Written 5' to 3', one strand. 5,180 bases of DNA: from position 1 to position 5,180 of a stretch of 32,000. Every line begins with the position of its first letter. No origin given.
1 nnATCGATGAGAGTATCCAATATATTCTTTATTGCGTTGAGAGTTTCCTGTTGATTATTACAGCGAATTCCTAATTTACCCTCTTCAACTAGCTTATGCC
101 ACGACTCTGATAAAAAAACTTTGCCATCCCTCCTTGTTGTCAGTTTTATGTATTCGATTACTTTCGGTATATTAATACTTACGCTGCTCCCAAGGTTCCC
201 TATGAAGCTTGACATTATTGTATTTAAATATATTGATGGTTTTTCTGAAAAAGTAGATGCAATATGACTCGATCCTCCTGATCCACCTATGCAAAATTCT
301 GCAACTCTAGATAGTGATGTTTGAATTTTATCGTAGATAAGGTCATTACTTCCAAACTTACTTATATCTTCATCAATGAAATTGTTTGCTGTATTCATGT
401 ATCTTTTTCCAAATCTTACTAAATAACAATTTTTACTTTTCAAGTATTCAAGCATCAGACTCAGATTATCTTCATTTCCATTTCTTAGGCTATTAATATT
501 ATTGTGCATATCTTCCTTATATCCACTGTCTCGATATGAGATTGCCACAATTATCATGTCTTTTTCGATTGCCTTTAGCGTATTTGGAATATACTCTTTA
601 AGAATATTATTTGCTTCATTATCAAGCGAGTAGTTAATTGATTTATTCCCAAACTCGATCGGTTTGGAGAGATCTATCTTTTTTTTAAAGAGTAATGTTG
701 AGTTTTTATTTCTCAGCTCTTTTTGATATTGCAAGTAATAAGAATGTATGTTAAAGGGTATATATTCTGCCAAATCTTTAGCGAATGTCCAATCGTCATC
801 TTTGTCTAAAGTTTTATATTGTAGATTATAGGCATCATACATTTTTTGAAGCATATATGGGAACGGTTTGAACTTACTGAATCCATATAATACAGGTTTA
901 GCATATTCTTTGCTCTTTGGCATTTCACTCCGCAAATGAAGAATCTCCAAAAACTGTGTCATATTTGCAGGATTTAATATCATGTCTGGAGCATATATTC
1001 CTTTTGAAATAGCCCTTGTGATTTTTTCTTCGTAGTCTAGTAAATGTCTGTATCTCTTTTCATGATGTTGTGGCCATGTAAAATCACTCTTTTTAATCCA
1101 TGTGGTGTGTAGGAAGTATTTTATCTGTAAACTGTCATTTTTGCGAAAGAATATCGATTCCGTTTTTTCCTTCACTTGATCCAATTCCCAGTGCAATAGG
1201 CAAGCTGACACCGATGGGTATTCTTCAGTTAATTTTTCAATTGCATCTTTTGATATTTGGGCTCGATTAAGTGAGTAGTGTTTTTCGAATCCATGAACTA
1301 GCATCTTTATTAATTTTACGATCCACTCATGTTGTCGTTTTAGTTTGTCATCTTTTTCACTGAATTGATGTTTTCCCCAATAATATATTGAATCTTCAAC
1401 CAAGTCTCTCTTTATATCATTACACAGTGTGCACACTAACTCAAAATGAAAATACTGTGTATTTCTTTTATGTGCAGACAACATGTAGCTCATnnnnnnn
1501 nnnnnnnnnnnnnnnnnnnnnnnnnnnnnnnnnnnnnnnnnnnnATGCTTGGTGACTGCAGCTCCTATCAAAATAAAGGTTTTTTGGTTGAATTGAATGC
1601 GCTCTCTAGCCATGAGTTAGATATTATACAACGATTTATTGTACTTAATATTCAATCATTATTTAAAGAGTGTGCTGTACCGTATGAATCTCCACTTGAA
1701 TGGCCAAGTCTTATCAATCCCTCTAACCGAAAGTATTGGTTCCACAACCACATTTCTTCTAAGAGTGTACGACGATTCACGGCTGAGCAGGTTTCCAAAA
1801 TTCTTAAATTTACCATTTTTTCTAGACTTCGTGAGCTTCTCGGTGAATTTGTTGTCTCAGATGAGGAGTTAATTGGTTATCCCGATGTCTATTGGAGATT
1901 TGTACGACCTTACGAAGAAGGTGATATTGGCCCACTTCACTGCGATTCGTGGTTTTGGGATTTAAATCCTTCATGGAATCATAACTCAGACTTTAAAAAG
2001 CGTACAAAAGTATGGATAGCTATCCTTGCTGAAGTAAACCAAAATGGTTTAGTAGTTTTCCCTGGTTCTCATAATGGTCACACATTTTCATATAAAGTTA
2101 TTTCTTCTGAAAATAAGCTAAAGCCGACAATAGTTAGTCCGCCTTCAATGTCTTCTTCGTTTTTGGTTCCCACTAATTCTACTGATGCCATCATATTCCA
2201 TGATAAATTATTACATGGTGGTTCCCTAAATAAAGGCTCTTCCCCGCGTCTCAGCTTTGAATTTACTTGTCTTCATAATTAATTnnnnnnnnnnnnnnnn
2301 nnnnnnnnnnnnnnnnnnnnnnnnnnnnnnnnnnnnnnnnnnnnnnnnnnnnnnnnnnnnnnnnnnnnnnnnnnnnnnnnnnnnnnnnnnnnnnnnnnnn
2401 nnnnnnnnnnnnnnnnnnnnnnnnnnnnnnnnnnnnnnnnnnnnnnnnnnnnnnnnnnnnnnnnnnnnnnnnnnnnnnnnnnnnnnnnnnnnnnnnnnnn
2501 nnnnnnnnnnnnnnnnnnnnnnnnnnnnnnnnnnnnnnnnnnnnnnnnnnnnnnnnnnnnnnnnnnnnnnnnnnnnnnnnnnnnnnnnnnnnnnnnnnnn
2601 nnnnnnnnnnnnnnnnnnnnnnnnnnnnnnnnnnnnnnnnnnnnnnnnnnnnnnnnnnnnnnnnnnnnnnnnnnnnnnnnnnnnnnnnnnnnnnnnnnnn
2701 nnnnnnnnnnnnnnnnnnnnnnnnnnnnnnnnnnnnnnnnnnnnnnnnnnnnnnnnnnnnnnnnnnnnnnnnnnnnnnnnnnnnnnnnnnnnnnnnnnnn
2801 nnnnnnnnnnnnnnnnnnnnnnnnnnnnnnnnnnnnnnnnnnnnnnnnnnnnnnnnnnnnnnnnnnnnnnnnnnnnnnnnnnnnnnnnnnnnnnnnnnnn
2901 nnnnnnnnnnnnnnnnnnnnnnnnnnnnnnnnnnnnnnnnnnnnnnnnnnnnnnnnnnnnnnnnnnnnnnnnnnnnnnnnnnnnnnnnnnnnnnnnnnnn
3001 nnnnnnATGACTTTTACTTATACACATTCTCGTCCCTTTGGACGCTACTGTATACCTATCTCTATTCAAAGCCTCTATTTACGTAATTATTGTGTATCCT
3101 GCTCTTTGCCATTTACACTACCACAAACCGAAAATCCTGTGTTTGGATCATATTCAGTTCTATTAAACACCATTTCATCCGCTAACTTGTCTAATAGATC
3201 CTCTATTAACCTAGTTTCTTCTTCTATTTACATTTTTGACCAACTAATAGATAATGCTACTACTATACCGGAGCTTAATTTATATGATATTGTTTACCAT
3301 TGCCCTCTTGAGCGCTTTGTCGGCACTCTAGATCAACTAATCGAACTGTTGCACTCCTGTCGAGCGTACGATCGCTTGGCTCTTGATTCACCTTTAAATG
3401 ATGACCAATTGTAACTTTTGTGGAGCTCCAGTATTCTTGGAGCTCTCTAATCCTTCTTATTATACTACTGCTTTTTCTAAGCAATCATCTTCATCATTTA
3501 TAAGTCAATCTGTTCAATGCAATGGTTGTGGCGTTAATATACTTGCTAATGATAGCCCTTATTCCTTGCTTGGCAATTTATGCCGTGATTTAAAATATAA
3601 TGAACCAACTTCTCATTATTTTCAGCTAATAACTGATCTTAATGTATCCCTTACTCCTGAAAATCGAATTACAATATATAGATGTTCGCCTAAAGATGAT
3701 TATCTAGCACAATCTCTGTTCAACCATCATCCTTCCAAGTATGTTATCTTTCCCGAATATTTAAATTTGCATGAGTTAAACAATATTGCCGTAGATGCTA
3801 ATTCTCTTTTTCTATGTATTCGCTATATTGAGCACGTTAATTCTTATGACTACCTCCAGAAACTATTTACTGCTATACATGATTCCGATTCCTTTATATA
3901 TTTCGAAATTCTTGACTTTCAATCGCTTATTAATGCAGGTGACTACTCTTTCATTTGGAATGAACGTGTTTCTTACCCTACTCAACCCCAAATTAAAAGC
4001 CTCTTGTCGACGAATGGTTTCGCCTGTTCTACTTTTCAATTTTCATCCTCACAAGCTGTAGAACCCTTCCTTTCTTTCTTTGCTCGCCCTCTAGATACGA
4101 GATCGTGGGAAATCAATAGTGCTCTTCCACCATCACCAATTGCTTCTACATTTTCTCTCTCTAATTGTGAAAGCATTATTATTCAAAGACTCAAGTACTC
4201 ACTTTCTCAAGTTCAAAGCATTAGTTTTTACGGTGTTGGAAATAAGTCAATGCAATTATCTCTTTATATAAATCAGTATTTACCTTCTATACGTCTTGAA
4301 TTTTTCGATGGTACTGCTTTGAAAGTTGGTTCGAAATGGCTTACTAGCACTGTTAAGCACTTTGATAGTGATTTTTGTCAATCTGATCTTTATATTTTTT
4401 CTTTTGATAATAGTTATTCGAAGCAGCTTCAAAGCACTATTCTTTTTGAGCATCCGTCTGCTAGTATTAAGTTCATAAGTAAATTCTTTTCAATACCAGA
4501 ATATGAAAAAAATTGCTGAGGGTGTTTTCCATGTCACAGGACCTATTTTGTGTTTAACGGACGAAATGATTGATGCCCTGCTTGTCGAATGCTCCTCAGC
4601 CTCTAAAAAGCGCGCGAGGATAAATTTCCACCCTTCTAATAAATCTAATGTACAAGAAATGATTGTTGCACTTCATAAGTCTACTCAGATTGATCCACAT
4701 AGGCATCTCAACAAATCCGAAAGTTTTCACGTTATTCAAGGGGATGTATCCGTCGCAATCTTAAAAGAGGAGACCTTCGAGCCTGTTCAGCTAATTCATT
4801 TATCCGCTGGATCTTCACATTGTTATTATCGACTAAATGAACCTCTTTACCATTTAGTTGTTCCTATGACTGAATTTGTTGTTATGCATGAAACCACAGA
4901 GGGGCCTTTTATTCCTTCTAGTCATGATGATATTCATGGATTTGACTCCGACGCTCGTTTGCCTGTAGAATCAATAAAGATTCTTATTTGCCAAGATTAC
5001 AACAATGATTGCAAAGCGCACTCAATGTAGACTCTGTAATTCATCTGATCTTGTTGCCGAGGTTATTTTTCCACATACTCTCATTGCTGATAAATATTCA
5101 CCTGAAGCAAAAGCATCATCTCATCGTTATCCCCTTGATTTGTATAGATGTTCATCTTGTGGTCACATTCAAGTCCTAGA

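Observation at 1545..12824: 13-gene translationally coupled sugar-tailoring operon with a pyrimidine-rich coding strand and Ser/Leu-rich, Lys-poor proteins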

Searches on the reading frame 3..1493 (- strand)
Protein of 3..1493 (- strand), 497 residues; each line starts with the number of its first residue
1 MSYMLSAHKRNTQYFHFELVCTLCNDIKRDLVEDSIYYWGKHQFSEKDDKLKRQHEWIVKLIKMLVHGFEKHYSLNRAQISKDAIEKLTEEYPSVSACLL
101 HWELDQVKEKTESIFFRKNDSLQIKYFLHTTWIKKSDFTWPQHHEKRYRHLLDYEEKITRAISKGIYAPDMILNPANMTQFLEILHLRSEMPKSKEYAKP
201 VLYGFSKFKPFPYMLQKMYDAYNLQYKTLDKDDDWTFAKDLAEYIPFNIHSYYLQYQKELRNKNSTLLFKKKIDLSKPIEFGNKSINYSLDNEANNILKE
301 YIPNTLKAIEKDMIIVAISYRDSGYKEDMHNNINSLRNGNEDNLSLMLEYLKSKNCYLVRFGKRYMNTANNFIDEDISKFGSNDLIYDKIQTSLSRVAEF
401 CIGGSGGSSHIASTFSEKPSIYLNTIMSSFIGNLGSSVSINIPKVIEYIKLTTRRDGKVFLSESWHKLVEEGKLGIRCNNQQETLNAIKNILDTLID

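Call 56: search_protein_families(library=ncbifam, proteins=[window:3-1493:-], max_evalue=0.0001)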
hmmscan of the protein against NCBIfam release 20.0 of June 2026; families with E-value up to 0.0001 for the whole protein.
window:3-1493:- (497 aa): 1 family
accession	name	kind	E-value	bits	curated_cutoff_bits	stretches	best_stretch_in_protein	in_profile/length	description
TIGR04372.1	glycosyl_04372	domain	5.2e-13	48.9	45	1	315-447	3-133/207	TIGR04372 family glycosyltransferase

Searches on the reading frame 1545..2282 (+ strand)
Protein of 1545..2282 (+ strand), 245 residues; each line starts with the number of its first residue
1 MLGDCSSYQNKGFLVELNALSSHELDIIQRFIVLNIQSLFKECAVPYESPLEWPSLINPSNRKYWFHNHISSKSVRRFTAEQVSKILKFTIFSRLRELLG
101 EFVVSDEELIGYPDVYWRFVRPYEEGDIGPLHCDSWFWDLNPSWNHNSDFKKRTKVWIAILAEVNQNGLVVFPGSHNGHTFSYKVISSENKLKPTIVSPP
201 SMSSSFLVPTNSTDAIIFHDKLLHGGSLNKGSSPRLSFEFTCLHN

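Call 4: search_protein_families(library=pfam, proteins=[window:1545-2282:+])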
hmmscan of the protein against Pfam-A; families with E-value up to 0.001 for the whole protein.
window:1545-2282:+ (245 aa): 1 family
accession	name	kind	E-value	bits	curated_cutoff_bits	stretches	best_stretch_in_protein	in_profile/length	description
PF05721.19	PhyH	-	2.4e-09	38.2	22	1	91-235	71-211/213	Phytanoyl-CoA dioxygenase (PhyH)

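Call 7: search_protein_families(library=ncbifam, proteins=[window:1545-2282:+], max_evalue=0.01)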
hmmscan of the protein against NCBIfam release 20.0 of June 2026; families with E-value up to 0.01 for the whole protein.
window:1545-2282:+ (245 aa): 1 family
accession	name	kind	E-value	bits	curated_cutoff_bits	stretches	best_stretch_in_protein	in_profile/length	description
TIGR04324.1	SpoChoClust_2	subfamily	0.0019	17.8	150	1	143-239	117-209/248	sporadic carbohydrate cluster 2OG-Fe(II) oxygenase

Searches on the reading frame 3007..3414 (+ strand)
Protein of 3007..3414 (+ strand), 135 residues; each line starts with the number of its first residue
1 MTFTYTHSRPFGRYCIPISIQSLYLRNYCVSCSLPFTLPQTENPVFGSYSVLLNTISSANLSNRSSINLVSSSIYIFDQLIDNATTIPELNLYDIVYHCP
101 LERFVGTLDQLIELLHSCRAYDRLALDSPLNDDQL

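Call 4: search_protein_families(library=pfam, proteins=[window:3007-3414:+])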
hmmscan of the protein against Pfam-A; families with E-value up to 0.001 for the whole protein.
window:3007-3414:+ (135 aa): 0 families

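Call 7: search_protein_families(library=ncbifam, proteins=[window:3007-3414:+], max_evalue=0.01)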
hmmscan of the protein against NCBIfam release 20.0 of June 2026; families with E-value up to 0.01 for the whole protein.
window:3007-3414:+ (135 aa): 1 family
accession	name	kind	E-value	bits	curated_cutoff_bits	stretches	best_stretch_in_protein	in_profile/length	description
TIGR04323.1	SpoChoClust_1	subfamily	8.1e-11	41.9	55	1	3-79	3-75/122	LIC12192 family sporadic carbohydrate cluster protein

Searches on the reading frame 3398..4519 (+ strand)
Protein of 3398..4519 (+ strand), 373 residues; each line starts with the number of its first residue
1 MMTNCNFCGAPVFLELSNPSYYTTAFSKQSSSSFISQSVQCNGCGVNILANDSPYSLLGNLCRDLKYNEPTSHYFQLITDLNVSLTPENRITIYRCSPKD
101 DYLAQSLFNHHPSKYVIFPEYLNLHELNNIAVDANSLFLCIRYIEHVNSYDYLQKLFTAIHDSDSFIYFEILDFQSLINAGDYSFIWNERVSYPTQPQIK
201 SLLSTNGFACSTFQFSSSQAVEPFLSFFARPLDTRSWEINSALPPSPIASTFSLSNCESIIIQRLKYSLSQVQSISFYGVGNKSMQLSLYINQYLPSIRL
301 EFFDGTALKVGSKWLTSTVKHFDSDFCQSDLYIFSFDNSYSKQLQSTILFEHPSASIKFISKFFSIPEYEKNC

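Call 4: search_protein_families(library=pfam, proteins=[window:3398-4519:+])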
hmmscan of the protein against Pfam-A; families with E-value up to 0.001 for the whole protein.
window:3398-4519:+ (373 aa): 0 families

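Call 7: search_protein_families(library=ncbifam, proteins=[window:3398-4519:+], max_evalue=0.01)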
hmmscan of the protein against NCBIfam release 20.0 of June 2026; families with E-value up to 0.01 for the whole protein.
window:3398-4519:+ (373 aa): 0 families

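Call 51: search_solved_structures(query=window:3398-4519:+, max_evalue=1)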
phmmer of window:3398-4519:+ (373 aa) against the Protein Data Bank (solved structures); distinct sequences matched with E-value up to 1: 0.

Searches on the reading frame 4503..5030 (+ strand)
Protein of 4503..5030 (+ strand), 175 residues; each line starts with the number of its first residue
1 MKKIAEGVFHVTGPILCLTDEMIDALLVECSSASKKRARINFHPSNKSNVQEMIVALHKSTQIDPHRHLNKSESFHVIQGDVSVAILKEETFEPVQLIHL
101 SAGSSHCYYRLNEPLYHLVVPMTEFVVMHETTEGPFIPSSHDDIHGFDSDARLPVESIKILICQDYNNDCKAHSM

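Call 4: search_protein_families(library=pfam, proteins=[window:4503-5030:+])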
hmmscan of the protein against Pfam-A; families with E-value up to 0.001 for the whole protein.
window:4503-5030:+ (175 aa): 1 family
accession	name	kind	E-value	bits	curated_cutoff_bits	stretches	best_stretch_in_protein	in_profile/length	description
PF19480.5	DUF6016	-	0.0004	21.3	27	1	20-90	3-73/141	Domain of unknown function (DUF6016)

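Call 7: search_protein_families(library=ncbifam, proteins=[window:4503-5030:+], max_evalue=0.01)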
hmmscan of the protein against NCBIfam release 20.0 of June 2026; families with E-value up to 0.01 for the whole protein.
window:4503-5030:+ (175 aa): 1 family
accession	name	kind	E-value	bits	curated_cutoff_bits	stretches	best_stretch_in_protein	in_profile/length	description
TIGR04366.1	cupin_WbuC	subfamily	1.2e-32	112.5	42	1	18-144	2-127/132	WbuC family cupin fold metalloprotein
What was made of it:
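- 4503..5030 (+): g5: WbuC-family cupin (TIGR04366, 112 bits). call 7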
